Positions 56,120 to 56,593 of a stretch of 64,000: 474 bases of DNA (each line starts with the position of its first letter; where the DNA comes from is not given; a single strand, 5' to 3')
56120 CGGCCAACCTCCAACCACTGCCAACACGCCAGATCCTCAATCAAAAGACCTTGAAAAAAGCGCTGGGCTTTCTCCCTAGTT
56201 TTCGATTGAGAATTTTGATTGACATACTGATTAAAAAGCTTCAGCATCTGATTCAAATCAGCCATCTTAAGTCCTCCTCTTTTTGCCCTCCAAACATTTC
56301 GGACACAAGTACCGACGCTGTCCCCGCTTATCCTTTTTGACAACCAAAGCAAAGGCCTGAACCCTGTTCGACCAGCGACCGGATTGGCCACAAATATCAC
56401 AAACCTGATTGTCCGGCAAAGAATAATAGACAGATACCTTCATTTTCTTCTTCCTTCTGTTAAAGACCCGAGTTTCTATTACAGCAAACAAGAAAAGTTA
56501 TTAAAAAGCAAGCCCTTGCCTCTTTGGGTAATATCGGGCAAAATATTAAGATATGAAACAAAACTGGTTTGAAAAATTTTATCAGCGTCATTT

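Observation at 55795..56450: Translationally coupled zinc-ribbon (58 aa) plus helical (142 aa) gene pair with strong SDs, GC-richer than host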

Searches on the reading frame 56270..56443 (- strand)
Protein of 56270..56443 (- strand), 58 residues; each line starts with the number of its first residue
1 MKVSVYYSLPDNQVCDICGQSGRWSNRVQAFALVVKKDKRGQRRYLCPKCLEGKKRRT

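Call 6: search_protein_families(library=pfam, proteins=[window:56270-56443:-], max_evalue=1)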
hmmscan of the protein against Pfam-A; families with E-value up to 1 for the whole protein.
seq(58 aa): 5 families
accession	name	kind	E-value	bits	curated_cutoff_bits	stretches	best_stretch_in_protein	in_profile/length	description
PF20576.3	HEWD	-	0.0043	17.2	27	1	9-42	7-40/61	HEWD domain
PF00301.25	Rubredoxin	-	0.058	13.9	23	0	7-20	29-42/47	Rubredoxin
PF10621.14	FpoO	-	0.082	13.6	25.2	1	14-53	62-100/110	F420H2 dehydrogenase subunit FpoO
PF24458.1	DUF7573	-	0.2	12.1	30.2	0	6-25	5-26/39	Domain of unknown function (DUF7573)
PF18439.7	zf_UBZ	-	0.84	9.8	25.6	0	11-21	1-11/32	Ubiquitin-Binding Zinc Finger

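Call 7: search_protein_families(library=ncbifam, proteins=[window:56270-56443:-], max_evalue=1)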
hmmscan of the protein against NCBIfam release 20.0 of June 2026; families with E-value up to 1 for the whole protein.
seq(58 aa): 0 families

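Call 8: search_protein_families(library=phrogs, proteins=[window:56270-56443:-], max_evalue=1)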
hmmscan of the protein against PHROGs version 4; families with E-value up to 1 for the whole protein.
seq(58 aa): 4 families
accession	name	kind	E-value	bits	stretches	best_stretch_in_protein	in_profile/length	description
phrog_9584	-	unknown function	0.057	14.3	0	11-20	5-14/59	-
phrog_34930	-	unknown function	0.19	12.7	1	15-50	3-37/51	-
phrog_6730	-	unknown function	0.19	12.7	0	11-30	77-96/106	-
phrog_38373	-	unknown function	0.22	12.5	1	13-22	2-11/49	-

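Call 12: find_homologous_proteins(query=window:56270-56443:-, max_evalue=10)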
Query seq(58 aa): no candidate shares three 5-residue words with the query. No homologue found.

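Call 21: search_solved_structures(query=window:56270-56443:-, max_evalue=10)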
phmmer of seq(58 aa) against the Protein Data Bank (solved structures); distinct sequences matched with E-value up to 10: 15.
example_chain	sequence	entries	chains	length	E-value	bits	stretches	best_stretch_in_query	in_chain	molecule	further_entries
5o60_Y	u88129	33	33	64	0.12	15.9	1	21-55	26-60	50S ribosomal protein L28 | LSU ribosomal protein L28P | Large ribosomal subunit protein bL28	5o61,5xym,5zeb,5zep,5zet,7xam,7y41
7s0s_Z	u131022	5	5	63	0.12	15.9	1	21-55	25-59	50S ribosomal protein L28 | Large ribosomal subunit protein bL28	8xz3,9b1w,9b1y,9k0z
5v7q_X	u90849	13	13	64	0.15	15.7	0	21-55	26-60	50S ribosomal protein L28 | Large ribosomal subunit protein bL28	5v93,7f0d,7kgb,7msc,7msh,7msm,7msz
8gn4_A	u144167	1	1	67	0.31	14.7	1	14-40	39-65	Zinc finger and BTB domain-containing protein 10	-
8gn3_A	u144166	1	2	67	0.31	14.7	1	14-40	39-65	Zinc finger and BTB domain-containing protein 10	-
8hku_L34E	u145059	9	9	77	0.73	13.5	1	11-53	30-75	50S ribosomal protein L34e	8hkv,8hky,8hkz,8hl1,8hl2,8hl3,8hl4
9qt5_X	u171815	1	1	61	0.88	13.3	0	21-55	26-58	Large ribosomal subunit protein bL28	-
9tz5_x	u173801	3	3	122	0.97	13.1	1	29-57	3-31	Large ribosomal subunit protein uL14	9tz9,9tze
2i13_A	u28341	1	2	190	1.1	13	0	18-51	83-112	Aart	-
1bq8_A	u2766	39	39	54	1.1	13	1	6-20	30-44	PROTEIN (RUBREDOXIN) | Rubredoxin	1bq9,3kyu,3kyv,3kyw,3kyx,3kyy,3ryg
1brf_A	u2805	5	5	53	1.1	13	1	6-20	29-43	PROTEIN (RUBREDOXIN) | RUBREDOXIN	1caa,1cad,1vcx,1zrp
1spw_A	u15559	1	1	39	1.2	12.8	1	6-21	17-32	Rubredoxin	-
1mey_C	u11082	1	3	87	2.9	11.6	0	15-52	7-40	CONSENSUS ZINC FINGER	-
5v3g_D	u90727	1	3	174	3.5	11.4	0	13-54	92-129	PR domain zinc finger protein 9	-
6nw1_A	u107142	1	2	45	8.2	10.2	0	7-21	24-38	Rubredoxin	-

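Call 22: search_solved_structures(query=window:56270-56443:-, max_evalue=1, show_alignments=5)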
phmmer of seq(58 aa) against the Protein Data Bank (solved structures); distinct sequences matched with E-value up to 1: 8.
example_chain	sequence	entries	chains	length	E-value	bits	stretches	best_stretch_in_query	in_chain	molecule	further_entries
5o60_Y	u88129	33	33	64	0.12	15.9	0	21-55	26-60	50S ribosomal protein L28 | LSU ribosomal protein L28P | Large ribosomal subunit protein bL28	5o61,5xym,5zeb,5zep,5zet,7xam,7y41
7s0s_Z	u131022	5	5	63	0.12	15.9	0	21-55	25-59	50S ribosomal protein L28 | Large ribosomal subunit protein bL28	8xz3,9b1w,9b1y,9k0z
5v7q_X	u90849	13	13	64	0.15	15.7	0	21-55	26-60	50S ribosomal protein L28 | Large ribosomal subunit protein bL28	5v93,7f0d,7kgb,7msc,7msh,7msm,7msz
8gn4_A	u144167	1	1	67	0.31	14.7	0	14-40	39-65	Zinc finger and BTB domain-containing protein 10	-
8gn3_A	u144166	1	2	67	0.31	14.7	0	14-40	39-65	Zinc finger and BTB domain-containing protein 10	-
8hku_L34E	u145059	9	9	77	0.73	13.5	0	11-53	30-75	50S ribosomal protein L34e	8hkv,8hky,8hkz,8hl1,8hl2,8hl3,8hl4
9qt5_X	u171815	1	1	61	0.88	13.3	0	21-55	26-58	Large ribosomal subunit protein bL28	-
9tz5_x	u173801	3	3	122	0.97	13.1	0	29-57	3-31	Large ribosomal subunit protein uL14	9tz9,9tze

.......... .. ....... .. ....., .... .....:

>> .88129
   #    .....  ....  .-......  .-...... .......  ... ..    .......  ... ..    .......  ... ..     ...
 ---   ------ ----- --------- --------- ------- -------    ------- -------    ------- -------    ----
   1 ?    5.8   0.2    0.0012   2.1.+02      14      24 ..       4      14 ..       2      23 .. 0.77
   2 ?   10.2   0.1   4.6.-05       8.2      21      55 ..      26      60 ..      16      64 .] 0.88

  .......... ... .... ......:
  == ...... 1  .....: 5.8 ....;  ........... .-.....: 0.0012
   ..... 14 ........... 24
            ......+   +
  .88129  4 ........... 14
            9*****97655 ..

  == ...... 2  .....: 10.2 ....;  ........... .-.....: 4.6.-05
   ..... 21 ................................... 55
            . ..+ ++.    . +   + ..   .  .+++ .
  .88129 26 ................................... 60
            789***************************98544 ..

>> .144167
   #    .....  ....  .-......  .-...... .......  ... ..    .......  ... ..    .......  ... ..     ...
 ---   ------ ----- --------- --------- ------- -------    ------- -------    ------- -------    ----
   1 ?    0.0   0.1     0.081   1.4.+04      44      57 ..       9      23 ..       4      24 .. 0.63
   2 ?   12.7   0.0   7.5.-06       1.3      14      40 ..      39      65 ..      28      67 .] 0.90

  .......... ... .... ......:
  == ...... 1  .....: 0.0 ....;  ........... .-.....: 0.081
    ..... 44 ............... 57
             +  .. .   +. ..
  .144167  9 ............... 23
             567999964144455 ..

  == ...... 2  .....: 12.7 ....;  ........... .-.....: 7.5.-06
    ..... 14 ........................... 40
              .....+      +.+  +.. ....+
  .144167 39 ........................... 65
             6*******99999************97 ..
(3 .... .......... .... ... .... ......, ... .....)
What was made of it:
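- On Ribosomal protein bL28 (Pfam Ribosomal_L28; NCBIfam L28): Only pairwise hits to mycobacterial bL28 were found, at E=0.12 (call 22).
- They match VCDICG at the first knuckle and RW-N-Q...C..C-x-x-GK at identical spacing to the second knuckle (call 22).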

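Call 43: predict_structure(protein=window:56270-56443:-)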
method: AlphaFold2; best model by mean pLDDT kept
length: 58 residues; sequences in the alignment: 1
mean_pLDDT: 61.9   pTM: 0.42
mean pLDDT of the five models: 61.9, 61.7, 59.4, 58.3, 44.0
residues with pLDDT >= 90: 0; 70-90: 25; 50-70: 15; < 50: 18
segments of 3 or more residues with pLDDT < 50: 1-10, 24-27, 56-58
pLDDT, mean of each block of 10 residues (from residue 1): 43 68 51 72 78 57
secondary structure, 60 per line:
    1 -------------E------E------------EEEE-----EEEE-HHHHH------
elements in order: E34-37 E43-46 H48-52
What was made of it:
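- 56267..56443 (-): 58-aa basic C4 zinc-ribbon ORF (CxxC-N27-CxxC; pI 10.0, net charge +9.5), including the stop codon. The AF2 single-sequence model has pLDDT 62 and shows a beta-hairpin plus a short helix (call 43).
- On C4 zinc ribbon (structural class): AF2 places strands 34-37 and 43-46 between the knuckles, but at low confidence, pLDDT 62 (call 43).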

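Call 45: fold_search(model_id=the predicted structure, library=pdb)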
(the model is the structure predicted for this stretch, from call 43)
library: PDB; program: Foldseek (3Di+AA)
matches with E <= 10: 139; with E <= 0.001: 0
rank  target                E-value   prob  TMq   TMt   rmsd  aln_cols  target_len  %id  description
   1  7r81_W2               1.0e+00  0.12  0.36  0.25  10.2        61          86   13  Structure of the translating Neurospora crassa ribosome arrested by cycloheximide (released 2021-12-01)
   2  5v7q_X                1.0e+00  0.11  0.37  0.34   8.8        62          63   24  Cryo-EM structure of the large ribosomal subunit from Mycobacterium tuberculosis bound with a potent linezolid analog (released 2017-09-20)
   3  4v4n_AV               1.8e+00  0.21  0.46  0.41   3.3        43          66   19  Structure of the Methanococcus jannaschii ribosome-SecYEBeta channel complex (released 2014-07-09)
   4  7naf_u                1.9e+00  0.14  0.41  0.37   4.2        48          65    8  State E2 nucleolar 60S ribosomal biogenesis intermediate - Spb1-MTD local model (released 2022-11-09)
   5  4bts_AZ               2.0e+00  0.08  0.35  0.22  10.4        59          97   14  THE CRYSTAL STRUCTURE OF THE EUKARYOTIC 40S RIBOSOMAL SUBUNIT IN COMPLEX WITH EIF1 AND EIF1A (released 2013-07-17)
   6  8v53_B                2.0e+00  0.04  0.25  0.08   7.8        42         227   14  CryoEM structure of Ku homodimer in complex with hairpin DNA (released 2025-12-10)
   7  9nri_BV               2.2e+00  0.21  0.46  0.44   2.9        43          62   19  Methanosarcina acetivorans 50S subunit obtained from acetate-grown cells (released 2025-09-24)
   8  1ffk_R                2.2e+00  0.06  0.30  0.32   5.2        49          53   10  CRYSTAL STRUCTURE OF THE LARGE RIBOSOMAL SUBUNIT FROM HALOARCULA MARISMORTUI AT 2.4 ANGSTROM RESOLUTION (released 2000-08-14)
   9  4v9f_U                2.4e+00  0.12  0.42  0.43   3.7        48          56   14  The re-refined crystal structure of the Haloarcula marismortui large ribosomal subunit at 2.4 Angstrom resolution: mor (released 2014-07-09)
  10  6yly_u                2.5e+00  0.13  0.45  0.23   3.5        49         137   18  pre-60S State NE2 (TAP-Flag-Nop53) (released 2020-07-29)
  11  8hfr_tB               2.5e+00  0.12  0.41  0.19   4.2        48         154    8  NPC-trapped pre-60S particle (released 2023-04-12)
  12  4adx_U                2.5e+00  0.06  0.30  0.33   5.2        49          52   10  The Cryo-EM Structure of the Archaeal 50S Ribosomal Subunit in Complex with Initiation Factor 6 (released 2012-02-08)
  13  6zu5_SV0              2.5e+00  0.06  0.31  0.29   6.3        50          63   16  Structure of the Paranosema locustae ribosome in complex with Lso2 (released 2020-11-04)
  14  8i9x_CQ               2.7e+00  0.12  0.43  0.17   3.4        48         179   17  Cryo-EM structure of a Chaetomium thermophilum pre-60S ribosomal subunit - Ytm1-1 (released 2023-05-17)
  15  2a20_MODEL_1_A        2.9e+00  0.06  0.33  0.32   8.4        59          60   10  Solution structure of Rim2 Zinc Finger Domain (released 2005-08-16)
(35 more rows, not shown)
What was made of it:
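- Its weak best matches are ribosomal or other nucleic-acid-binding zinc ribbons (calls 21, 22, 45). Mtb bL28 is Foldseek rank 2 (call 45).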

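Call 46: search_dna_similar(query=window:56270-56443:-, collection=phages, mode=protein, max_evalue=10, max_rows=15)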
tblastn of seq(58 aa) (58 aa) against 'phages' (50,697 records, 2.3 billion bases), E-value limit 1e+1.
Records with a match: 7; places in all: 7; records where one place covers at least 80% of the query: 0.
Best place of each record, by identity: <60% 7.
By first word of the organism name: Pseudomonas 5; uncultured 1; Enterococcus 1.
By host as written in the record: Pseudomonas aeruginosa 2; Pseudomonas aeruginosa B8 2; Pseudomonas aeruginosa PAO1 1; - 1; Enterococcus faecium 1.
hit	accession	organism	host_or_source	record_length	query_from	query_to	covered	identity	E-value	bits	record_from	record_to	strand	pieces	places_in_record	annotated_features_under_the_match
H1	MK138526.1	Pseudomonas phage vB_PaeM_LCK69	Pseudomonas aeruginosa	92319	14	50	64%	33.3%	4e-1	33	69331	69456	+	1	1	hypothetical protein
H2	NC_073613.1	Pseudomonas phage vB_PaeM_LCK69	Pseudomonas aeruginosa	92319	14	50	64%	33.3%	4e-1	33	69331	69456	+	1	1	hypothetical protein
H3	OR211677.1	Pseudomonas phage vB_PaM_EPA3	Pseudomonas aeruginosa PAO1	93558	14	50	64%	33.3%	4e-1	33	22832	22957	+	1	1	hypothetical protein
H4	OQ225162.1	Pseudomonas phage vB_PaeS_B8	Pseudomonas aeruginosa B8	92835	14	50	64%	33.3%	5e-1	32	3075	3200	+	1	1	HNH endonuclease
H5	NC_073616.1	Pseudomonas phage vB_PaeS_B8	Pseudomonas aeruginosa B8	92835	14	50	64%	33.3%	5e-1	32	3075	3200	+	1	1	HNH endonuclease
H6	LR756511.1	uncultured phage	metagenomic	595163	15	50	62%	31.7%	6e+0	29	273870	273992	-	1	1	record has no annotation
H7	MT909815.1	Enterococcus phage iF6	Enterococcus faecium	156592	14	50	64%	28.6%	5e+0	30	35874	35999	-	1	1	none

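Call 48: find_related_loci(query=window:56270-56443:-, collection=metagenome_contigs, flank=5000)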
Query seq(58 aa) (58 aa) in metagenome_contigs; peptide patterns used: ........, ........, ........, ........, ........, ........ (x = any residue, [..] = any of these).
327 stretches matched a pattern, but none encodes a relative of the query by tblastn (E <= 1e-3).
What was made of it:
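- On Ribosomal protein bL28 (Pfam Ribosomal_L28; NCBIfam L28): No homologue was found in any collection (calls 12, 48).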

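Call 49: search_dna_similar(query=window:56270-56443:-, collection=plasmids, mode=protein, max_evalue=1, max_rows=10)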
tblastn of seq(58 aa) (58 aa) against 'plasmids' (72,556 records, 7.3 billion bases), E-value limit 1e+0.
No match.

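Call 56: search_protein_families(library=padloc, proteins=[window:56270-56443:-], max_evalue=1)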
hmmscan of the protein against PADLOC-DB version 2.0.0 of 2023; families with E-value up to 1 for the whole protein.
seq(58 aa): 0 families

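Call 58: list_cluster_members(proteins=[window:56270-56443:-, window:56270-56491:-, window:55840-56265:-, window:50474-50812:+, window:24436-24609:-, window:24436-24597:-, window:55330-55752:-])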
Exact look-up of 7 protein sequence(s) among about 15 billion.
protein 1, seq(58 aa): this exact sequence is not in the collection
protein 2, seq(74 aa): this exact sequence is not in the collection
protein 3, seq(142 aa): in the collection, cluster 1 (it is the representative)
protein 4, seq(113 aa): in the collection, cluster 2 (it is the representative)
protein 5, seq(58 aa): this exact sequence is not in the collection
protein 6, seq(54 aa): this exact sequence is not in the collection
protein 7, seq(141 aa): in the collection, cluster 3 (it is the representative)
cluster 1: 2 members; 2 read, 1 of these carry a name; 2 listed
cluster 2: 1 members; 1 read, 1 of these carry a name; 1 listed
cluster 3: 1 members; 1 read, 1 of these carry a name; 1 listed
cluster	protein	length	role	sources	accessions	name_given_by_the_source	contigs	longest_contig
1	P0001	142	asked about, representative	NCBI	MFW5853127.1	MAG: hypothetical protein ACOCU8_00620 [Patescibacteria group bacterium]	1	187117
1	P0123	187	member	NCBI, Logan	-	-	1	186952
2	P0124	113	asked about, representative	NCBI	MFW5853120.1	MAG: hypothetical protein ACOCU8_00585 [Patescibacteria group bacterium]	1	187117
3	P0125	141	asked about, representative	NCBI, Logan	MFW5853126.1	MAG: hypothetical protein ACOCU8_00615 [Patescibacteria group bacterium]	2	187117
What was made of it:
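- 56267..56443 (-): It is unannotated in public protein sets (calls 12, 58).
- PGAP did not call the ZR (call 58).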

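Call 60: find_encoding_contigs(protein=P0125, flank=3000, max_places=3)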
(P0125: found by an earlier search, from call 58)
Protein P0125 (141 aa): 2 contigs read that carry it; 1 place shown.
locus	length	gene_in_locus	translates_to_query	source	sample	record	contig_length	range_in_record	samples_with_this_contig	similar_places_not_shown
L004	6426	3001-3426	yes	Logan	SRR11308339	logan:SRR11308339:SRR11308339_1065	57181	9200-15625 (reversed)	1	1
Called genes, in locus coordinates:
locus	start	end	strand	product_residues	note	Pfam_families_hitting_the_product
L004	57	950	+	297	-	PF00483:NTP_transferase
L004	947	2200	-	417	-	PF00579:tRNA-synt_1b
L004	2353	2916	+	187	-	-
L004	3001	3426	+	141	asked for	-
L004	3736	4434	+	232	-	PF00696:AA_kinase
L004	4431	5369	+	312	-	-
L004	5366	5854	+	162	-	-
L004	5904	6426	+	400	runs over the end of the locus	PF07995:GSDH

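Call 66: find_related_loci(query=window:56270-56443:-, collection=viral_contigs, flank=5000)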
Query seq(58 aa) (58 aa) in viral_contigs; peptide patterns used: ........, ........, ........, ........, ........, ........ (x = any residue, [..] = any of these).
5 stretches matched a pattern; 1 encode a relative of the query (tblastn E <= 1e-3); 1 distinct loci.
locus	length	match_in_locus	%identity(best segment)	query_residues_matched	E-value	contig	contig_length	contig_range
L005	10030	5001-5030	100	45-54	6e-5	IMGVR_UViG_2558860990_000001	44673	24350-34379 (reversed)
